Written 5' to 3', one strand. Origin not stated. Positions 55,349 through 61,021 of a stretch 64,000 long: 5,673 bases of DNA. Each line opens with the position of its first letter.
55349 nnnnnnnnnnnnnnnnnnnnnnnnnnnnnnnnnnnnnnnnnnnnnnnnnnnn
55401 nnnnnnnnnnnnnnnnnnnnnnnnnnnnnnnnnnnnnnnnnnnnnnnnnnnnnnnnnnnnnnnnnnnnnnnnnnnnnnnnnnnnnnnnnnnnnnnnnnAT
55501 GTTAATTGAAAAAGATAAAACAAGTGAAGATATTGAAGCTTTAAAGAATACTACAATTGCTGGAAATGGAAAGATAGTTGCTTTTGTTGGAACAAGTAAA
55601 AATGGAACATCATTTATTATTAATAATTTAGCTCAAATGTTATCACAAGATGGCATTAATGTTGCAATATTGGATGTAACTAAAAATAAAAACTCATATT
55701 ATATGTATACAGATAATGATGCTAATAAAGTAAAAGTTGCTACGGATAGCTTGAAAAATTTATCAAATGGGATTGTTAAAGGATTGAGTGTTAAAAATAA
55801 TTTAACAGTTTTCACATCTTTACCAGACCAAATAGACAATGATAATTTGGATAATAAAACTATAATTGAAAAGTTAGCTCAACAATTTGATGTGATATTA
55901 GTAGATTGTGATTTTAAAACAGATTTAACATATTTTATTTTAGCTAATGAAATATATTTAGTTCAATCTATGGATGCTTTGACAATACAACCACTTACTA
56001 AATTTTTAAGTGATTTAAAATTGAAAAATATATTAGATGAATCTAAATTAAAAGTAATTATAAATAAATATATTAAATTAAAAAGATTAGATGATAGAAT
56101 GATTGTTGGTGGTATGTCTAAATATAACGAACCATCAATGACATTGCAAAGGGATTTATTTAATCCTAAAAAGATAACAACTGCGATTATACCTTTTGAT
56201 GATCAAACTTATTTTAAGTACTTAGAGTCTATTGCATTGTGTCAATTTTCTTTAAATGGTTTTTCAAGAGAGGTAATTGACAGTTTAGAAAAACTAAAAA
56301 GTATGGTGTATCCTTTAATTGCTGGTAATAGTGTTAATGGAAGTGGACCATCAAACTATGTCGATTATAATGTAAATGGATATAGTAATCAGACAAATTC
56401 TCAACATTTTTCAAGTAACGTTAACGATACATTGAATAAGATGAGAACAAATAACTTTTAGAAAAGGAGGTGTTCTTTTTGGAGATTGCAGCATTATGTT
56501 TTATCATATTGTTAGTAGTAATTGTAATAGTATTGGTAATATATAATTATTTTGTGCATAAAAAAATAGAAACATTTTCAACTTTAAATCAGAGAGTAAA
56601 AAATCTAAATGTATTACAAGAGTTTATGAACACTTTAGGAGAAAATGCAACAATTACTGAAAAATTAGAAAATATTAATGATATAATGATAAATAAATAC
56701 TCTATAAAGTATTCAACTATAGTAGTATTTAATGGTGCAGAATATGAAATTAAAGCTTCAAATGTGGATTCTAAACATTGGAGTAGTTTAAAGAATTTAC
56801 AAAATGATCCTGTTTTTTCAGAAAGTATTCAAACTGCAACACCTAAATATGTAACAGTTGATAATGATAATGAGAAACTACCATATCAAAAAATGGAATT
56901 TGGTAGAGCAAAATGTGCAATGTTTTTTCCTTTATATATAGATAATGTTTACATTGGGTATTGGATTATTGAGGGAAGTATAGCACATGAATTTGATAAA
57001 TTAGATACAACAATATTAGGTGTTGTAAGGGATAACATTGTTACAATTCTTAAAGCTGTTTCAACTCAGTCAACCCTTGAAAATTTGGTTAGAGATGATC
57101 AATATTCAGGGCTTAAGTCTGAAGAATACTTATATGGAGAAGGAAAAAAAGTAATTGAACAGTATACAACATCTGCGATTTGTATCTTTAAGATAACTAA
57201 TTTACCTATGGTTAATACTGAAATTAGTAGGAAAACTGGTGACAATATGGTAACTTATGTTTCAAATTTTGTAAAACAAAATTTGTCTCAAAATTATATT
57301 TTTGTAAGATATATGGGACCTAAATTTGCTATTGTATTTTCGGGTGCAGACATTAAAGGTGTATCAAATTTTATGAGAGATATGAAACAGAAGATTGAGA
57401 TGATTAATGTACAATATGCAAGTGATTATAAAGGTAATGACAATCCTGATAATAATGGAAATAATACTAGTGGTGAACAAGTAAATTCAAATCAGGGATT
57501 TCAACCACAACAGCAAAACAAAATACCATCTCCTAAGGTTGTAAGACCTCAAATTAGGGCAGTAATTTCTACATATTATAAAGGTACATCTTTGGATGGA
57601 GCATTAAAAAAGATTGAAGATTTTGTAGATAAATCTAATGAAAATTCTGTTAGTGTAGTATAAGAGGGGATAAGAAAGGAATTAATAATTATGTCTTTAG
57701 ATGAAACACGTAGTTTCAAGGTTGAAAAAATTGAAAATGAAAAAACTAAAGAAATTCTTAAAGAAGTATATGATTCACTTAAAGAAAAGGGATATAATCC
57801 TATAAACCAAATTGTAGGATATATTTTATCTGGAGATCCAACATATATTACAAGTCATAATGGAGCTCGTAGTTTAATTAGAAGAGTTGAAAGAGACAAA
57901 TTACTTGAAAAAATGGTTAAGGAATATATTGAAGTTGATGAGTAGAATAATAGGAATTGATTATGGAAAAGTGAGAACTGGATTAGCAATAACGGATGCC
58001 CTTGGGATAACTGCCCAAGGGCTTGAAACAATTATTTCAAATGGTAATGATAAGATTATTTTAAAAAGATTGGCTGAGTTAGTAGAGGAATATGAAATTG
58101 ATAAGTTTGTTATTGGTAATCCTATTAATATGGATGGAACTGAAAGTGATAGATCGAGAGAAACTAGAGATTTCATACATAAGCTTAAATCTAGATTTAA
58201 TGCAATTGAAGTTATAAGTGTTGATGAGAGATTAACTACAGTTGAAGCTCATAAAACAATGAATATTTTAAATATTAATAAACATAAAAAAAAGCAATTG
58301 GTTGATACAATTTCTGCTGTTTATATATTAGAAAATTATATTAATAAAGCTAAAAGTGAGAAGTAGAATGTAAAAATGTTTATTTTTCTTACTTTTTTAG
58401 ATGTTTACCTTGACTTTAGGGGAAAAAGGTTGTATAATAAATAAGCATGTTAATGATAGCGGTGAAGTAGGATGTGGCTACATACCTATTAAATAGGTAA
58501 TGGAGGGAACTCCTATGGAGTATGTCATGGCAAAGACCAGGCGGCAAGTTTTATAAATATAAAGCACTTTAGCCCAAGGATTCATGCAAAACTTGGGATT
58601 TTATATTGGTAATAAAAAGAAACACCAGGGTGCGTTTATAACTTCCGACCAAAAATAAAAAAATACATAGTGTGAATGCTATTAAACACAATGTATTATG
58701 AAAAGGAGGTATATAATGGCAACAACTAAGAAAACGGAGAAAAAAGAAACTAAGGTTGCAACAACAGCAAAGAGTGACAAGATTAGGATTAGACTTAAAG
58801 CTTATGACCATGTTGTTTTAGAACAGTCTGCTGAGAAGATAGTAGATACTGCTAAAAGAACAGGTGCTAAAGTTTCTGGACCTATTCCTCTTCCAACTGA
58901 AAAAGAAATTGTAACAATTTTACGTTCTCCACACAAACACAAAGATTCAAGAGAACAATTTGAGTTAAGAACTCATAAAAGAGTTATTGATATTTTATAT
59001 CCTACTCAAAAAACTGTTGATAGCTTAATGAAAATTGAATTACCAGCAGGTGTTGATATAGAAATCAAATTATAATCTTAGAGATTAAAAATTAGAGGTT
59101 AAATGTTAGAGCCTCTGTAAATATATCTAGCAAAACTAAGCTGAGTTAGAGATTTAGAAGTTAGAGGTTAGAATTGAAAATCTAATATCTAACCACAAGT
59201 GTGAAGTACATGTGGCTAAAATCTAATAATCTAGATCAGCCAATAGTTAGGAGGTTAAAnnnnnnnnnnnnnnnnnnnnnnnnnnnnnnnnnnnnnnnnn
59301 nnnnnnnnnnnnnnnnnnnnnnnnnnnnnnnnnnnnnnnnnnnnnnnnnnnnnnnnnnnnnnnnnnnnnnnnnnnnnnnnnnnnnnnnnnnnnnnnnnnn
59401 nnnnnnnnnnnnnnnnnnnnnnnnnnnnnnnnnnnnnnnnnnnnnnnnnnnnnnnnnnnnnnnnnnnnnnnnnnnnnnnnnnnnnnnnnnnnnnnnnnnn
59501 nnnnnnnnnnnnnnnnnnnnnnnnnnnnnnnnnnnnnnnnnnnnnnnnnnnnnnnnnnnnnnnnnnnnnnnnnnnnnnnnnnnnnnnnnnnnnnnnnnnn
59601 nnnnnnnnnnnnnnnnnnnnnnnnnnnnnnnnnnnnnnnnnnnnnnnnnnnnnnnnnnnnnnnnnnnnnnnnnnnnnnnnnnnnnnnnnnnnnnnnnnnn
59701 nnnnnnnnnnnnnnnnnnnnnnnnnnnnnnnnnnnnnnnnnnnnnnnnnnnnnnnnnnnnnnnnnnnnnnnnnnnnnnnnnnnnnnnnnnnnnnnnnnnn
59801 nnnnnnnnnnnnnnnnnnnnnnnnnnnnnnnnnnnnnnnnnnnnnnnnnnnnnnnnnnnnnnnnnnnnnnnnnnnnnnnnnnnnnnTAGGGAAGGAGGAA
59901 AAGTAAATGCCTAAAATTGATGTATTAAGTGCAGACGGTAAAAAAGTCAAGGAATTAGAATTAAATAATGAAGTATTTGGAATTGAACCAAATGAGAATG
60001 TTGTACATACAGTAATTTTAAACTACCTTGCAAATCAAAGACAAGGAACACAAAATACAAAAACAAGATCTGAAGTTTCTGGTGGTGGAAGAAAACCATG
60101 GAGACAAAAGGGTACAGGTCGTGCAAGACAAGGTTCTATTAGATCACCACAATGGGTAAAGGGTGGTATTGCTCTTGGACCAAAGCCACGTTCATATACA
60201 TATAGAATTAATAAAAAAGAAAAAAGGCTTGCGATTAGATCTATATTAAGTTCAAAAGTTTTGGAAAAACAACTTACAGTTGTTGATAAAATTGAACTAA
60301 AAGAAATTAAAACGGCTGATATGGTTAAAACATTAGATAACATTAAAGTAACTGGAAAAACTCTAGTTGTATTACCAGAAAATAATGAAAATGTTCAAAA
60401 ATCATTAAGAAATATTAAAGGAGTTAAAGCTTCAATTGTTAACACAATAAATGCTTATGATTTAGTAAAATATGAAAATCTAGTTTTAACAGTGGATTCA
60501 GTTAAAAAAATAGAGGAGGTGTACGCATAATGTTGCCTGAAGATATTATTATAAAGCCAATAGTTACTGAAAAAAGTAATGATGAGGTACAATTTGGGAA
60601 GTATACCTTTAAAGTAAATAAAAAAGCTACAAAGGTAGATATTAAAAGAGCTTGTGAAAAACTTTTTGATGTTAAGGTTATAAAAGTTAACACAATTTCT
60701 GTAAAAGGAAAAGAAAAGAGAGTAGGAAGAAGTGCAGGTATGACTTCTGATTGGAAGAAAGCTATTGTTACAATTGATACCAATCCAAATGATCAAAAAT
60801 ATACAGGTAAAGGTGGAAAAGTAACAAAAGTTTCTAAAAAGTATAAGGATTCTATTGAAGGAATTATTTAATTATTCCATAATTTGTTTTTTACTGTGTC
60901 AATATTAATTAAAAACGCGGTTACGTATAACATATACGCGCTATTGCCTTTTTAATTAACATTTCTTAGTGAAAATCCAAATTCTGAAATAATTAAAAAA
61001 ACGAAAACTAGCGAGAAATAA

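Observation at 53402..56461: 1019-aa protein combining a receiver-like domain, a prion-like Q/N/Y region, two AT-hooks and a ParA/MinD-like domain without the Walker A lysine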

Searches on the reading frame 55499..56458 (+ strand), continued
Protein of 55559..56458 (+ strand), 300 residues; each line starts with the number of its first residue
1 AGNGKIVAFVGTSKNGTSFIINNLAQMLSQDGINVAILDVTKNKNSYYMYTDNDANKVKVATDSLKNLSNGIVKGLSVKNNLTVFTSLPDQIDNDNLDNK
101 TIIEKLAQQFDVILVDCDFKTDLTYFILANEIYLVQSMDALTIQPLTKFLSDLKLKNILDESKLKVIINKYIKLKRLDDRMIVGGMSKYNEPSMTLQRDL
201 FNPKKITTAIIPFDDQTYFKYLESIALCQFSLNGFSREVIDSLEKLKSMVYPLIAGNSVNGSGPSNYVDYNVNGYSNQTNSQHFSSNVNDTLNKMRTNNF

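Call 60: find_related_loci(query=A4, collection=genome_contigs, flank=8000)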
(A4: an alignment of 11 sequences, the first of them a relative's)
Query A4 (772 aa) in genome_contigs; peptide patterns used: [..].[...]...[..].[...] (x = any residue, [..] = any of these).
273 stretches matched a pattern; 53 encode a relative of the query (tblastn E <= 1e-3); 53 distinct loci.
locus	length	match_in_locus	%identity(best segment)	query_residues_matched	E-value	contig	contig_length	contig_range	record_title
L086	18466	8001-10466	55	1-771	0e+0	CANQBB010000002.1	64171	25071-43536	MAG: uncultured Clostridia bacterium isolate Lapin-004__bin13 genome assembly, contig: Lapin-004__NODE_456_length_64171_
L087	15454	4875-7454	51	1-771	0e+0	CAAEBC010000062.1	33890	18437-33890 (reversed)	MAG TPA_asm: Clostridia bacterium, isolate HGM13618, WGS project CAAEBC010000000 data, contig: ERS396401_11_k85_175788,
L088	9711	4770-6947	50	1-771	0e+0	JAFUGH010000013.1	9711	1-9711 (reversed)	MAG: Clostridia bacterium isolate RGIG4468 Roe_deer_Omasum-5__c1583, whole genome shotgun sequence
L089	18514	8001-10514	43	1-772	0e+0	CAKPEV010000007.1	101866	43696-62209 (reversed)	MAG: uncultured Clostridia bacterium isolate REFINED_METABAT215_TOP10_CONTIGS_1500_ASSEMBLY_K77_MERGED__Hadza_MoBio_hadz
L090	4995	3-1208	56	332-760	1e-141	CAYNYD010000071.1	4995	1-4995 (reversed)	MAG TPA_asm: uncultured Eubacteriales bacterium isolate SRP314395_co1_59 genome assembly, contig: NODE_15017_length_4995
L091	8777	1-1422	44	295-772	8e-114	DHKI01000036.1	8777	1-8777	MAG TPA_asm: Clostridiales bacterium UBA4698 UBA4698_contig_34305, whole genome shotgun sequence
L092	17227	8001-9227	48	372-771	2e-106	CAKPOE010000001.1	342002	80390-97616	MAG: uncultured Clostridia bacterium isolate REFINED_METABAT215_TOP10_CONTIGS_1500_ASSEMBLY_K77_MERGED__Hadza_MoBio_hadz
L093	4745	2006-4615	54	1-771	4e-99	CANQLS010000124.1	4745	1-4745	MAG: uncultured Clostridia bacterium isolate Lapin-015__bin63 genome assembly, contig: Lapin-015__NODE_20296_length_4745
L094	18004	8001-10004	28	1-769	4e-93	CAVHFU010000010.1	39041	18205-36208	bacterium isolate H07617-L1_cleanbin_000011 genome assembly, contig: Spades_H07617-L1_contig_561, whole genome shotgun s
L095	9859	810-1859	45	442-771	4e-81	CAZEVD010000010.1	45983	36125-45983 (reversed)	MAG TPA_asm: uncultured Eubacteriales bacterium isolate SRP315200_co1_594 genome assembly, contig: NODE_844_length_45983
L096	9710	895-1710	48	513-771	6e-76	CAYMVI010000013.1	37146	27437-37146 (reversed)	MAG TPA_asm: uncultured Eubacteriales bacterium isolate SRP315200_co2_486 genome assembly, contig: NODE_569_length_37146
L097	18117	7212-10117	38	1-771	1e-75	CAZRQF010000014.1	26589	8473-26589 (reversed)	MAG TPA_asm: uncultured Eubacteriales bacterium isolate SRP225648_co1_16 genome assembly, contig: NODE_3959_length_26589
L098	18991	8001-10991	56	1-767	7e-78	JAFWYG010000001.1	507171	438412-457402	MAG: Clostridia bacterium isolate RGIG6180 Sheep_Rectum-1__c367, whole genome shotgun sequence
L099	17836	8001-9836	41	1-772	3e-67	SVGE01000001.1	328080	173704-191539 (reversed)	MAG: Clostridiales bacterium isolate SIG350 NODE_37_length_328080_cov_3.588084, whole genome shotgun sequence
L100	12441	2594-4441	42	1-772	6e-65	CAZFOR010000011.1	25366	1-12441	MAG TPA_asm: uncultured Eubacteriales bacterium isolate SRP192927_co4_559 genome assembly, contig: NODE_3467_length_2536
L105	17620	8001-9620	44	1-760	4e-62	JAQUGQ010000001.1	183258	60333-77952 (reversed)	MAG: Clostridia bacterium isolate STCSWMC_228 NODE_72_length_183258_cov_6.670760_ST_CSWMC, whole genome shotgun sequence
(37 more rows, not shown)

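Call 67: search_protein_families(library=pfam, proteins=[L105:9794-10864:+, L105:7664-7984:+], max_evalue=10)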
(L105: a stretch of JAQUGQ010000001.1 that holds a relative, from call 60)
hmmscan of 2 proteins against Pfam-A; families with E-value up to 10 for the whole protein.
L105:9794-10864:+ (357 aa): 3 families
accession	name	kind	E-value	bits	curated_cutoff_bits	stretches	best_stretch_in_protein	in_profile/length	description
PF00990.26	GGDEF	-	5.7e-12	46.1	23.8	1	203-339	2-145/161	Diguanylate cyclase, GGDEF domain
PF23326.1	UBL_UBAC1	-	0.04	14.3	27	0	36-83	8-55/109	UBAC1 UBL-like domain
PF08695.16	Coa1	-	0.099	12.9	22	1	9-62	3-56/117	Cytochrome oxidase complex assembly protein 1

L105:7664-7984:+ (107 aa): 4 families
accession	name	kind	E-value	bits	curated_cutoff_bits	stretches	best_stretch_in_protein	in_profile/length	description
PF19094.5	EMC6_arch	-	0.004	18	26.7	1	5-56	6-57/87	EMC6-arch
PF19592.4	DUF6097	-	0.81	10.3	27.5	1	3-77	60-134/152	Family of unknown function (DUF6097)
PF04123.18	DUF373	-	2.4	7.9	28.3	1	5-96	218-310/335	Domain of unknown function (DUF373)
PF23997.1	DUF7315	-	4.1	8.4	27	1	2-49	9-55/102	Domain of unknown function (DUF7315)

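Call 72: find_related_loci(query=A1, collection=viral_contigs, flank=5000)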
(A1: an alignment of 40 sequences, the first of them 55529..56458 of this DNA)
Query A1 (310 aa) in viral_contigs; peptide patterns used: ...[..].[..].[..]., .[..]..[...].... (x = any residue, [..] = any of these).
24 stretches matched a pattern, but none encodes a relative of the query by tblastn (E <= 1e-3).

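Call 75: search_solved_structures(query=A5, max_evalue=10, show_alignments=3)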
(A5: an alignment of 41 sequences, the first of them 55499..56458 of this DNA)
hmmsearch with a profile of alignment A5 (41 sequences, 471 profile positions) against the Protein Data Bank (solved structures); distinct sequences matched with E-value up to 10: 0.

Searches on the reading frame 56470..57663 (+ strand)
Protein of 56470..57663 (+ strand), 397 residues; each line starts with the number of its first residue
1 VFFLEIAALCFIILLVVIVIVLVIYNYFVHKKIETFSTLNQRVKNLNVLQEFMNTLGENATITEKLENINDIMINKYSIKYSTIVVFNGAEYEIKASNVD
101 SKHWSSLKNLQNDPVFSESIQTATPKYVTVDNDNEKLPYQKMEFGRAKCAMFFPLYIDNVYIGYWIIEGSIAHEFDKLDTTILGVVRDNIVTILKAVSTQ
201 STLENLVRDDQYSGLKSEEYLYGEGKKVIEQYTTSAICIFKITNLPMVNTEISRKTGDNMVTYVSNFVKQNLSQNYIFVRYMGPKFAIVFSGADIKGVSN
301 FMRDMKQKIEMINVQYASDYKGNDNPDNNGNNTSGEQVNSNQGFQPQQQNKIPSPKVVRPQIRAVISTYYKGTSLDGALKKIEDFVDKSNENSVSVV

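Call 3: search_protein_families(library=pfam, proteins=[window:56470-57663:+], max_evalue=0.01)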
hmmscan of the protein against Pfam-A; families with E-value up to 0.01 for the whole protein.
window:56470-57663:+ (397 aa): 2 families
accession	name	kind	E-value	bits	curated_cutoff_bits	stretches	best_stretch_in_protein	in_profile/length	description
PF00990.26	GGDEF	-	4.2e-05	23.8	23.8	1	219-317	13-115/161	Diguanylate cyclase, GGDEF domain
PF08475.15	Baculo_VP91_N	-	0.0011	19.2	24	1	12-82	3-73/192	Viral capsid protein 91 N-terminal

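Call 5: search_protein_families(library=ncbifam, proteins=[window:56470-57663:+], max_evalue=1)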
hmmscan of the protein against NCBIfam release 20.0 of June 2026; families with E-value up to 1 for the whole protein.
window:56470-57663:+ (397 aa): 14 families
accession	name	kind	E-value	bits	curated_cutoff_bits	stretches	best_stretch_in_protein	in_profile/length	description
TIGR00254.1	GGDEF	domain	1.3e-06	28.2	37.4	1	228-319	30-121/168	diguanylate cyclase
NF050064.1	BlResRespRegCbrR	equivalog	5.6e-06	25.5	600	1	192-292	239-343/415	bile resistance response regulator CbrR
NF007135.0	PRK09581.1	equivalog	8.3e-06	24.9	474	1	210-316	295-405/457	PleD family two-component system response regulator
NF038266.1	diguan_SiaD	equivalog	4.5e-05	23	290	1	202-317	89-208/252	biofilm regulation diguanylate cyclase SiaD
NF008467.0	PRK11359.1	equivalog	0.00022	19.3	857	1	199-309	368-479/800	oxygen-sensing cyclic-di-GMP phosphodiesterase DosP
NF047654.1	DiguCycDgcRLepto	equivalog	0.00041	19.4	500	1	230-318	160-248/295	diguanylate cyclase DgcR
NF041606.1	dguan_cyc_DgcA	equivalog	0.00043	19.3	370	1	149-318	122-293/340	diguanylate cyclase DgcA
NF007423.1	PRK09966.1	equivalog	0.0019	17.2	325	1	199-306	231-343/390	diguanylate cyclase DgcN/YfiN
NF045673.1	c-di-GMPRcptLapD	equivalog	0.0031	15.9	1020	1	230-321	262-357/647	cyclic di-GMP receptor LapD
NF053781.1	cdiGMPphdstlr2612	equivalog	0.0041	14.8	1600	1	195-291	828-929/1268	Tlr1612 family c-di-GMP phosphodiesterase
NF007474.0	PRK10060.1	equivalog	0.0047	15.2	782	1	195-295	225-327/663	cyclic di-GMP phosphodiesterase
NF047872.1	GGDEF_GdpS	equivalog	0.0052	16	400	1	228-299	212-283/355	GGDEF domain-containing protein GdpS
NF007599.0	PRK10245.1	equivalog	0.046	12.2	402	1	222-315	229-322/371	diguanylate cyclase AdrA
NF011955.1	PRK15426.1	equivalog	0.077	11.1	408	1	200-311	391-506/564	cellulose biosynthesis regulator diguanylate cyclase DgcQ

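Call 68: search_protein_families(library=padloc, proteins=[window:56470-57660:+], max_evalue=0.01)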
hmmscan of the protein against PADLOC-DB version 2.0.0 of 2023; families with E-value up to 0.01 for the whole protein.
window:56470-57660:+ (397 aa): 0 families

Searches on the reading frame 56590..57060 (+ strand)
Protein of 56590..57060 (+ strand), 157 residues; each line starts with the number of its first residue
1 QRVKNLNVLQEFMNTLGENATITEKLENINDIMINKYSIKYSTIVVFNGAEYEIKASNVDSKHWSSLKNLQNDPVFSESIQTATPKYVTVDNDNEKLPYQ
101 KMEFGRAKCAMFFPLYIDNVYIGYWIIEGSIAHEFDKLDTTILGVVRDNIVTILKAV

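Call 67: search_protein_families(library=pfam, proteins=[window:56590-57060:+], max_evalue=10)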
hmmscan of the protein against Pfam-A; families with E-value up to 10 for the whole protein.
window:56590-57060:+ (157 aa): 1 family
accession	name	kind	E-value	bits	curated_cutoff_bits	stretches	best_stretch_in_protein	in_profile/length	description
PF17910.6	FeoB_Cyto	-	0.15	13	23.4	1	57-86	21-50/90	FeoB cytosolic helical domain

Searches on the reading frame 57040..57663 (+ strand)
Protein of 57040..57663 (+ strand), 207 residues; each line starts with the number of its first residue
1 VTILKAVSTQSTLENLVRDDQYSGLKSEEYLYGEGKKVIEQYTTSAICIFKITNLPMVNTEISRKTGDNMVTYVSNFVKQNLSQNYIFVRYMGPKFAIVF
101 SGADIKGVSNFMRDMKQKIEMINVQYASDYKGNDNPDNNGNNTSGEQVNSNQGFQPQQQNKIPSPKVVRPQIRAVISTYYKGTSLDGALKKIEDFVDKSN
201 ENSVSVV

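Call 67: search_protein_families(library=pfam, proteins=[window:57040-57663:+], max_evalue=10)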
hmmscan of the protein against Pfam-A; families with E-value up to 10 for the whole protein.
window:57040-57663:+ (207 aa): 1 family
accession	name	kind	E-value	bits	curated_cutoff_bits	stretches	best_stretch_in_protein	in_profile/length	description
PF00990.26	GGDEF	-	1.3e-05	25.4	23.8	1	28-127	12-115/161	Diguanylate cyclase, GGDEF domain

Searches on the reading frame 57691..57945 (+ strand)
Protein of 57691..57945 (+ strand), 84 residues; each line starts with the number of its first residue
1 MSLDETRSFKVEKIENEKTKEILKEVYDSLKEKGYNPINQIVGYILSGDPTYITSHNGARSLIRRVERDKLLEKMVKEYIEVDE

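Call 3: search_protein_families(library=pfam, proteins=[window:57691-57945:+], max_evalue=0.01)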
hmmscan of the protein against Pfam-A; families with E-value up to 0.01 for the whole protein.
window:57691-57945:+ (84 aa): 1 family
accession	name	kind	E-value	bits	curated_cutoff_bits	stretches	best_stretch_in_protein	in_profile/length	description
PF06135.17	IreB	-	1.6e-38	131.2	25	1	4-81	1-78/78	IreB regulatory phosphoprotein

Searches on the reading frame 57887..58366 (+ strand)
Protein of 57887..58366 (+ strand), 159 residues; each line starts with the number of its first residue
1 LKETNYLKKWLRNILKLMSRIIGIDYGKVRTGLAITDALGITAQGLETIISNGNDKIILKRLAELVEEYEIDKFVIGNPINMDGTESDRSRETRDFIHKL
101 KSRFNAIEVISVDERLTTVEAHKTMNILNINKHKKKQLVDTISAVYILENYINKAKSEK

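Call 42: search_protein_families(library=pfam, proteins=[window:57887-58366:+], max_evalue=0.001)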
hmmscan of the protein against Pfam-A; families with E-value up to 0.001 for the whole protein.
window:57887-58366:+ (159 aa): 1 family
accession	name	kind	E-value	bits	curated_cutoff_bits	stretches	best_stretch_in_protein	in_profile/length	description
PF03652.20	RuvX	-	2.1e-41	141.8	29.2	1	20-153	2-133/134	Holliday junction resolvase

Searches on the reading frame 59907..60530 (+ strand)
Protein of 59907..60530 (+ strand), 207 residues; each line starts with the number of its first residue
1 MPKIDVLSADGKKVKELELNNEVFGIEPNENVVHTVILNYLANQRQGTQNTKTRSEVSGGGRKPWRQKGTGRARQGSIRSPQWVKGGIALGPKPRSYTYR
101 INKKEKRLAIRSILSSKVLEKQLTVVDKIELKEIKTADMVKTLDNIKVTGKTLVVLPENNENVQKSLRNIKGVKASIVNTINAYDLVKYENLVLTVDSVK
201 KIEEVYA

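Call 42: search_protein_families(library=pfam, proteins=[window:59907-60530:+], max_evalue=0.001)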
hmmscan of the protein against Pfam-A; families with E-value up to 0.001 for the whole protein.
window:59907-60530:+ (207 aa): 1 family
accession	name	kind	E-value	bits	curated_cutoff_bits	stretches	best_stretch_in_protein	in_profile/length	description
PF00573.27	Ribosomal_L4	-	2.4e-75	252.8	25.8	1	17-204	1-189/190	Ribosomal protein L4/L1 family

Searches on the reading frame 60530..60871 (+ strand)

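Call 42: search_protein_families(library=pfam, proteins=[window:60530-60871:+], max_evalue=0.001)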
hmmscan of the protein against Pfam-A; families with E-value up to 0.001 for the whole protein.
window:60530-60871:+ (113 aa): 1 family
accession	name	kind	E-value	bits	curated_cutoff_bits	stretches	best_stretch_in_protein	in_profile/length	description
PF00276.25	Ribosomal_L23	-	4.4e-30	104.4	30.8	1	5-83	1-79/86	Ribosomal protein L23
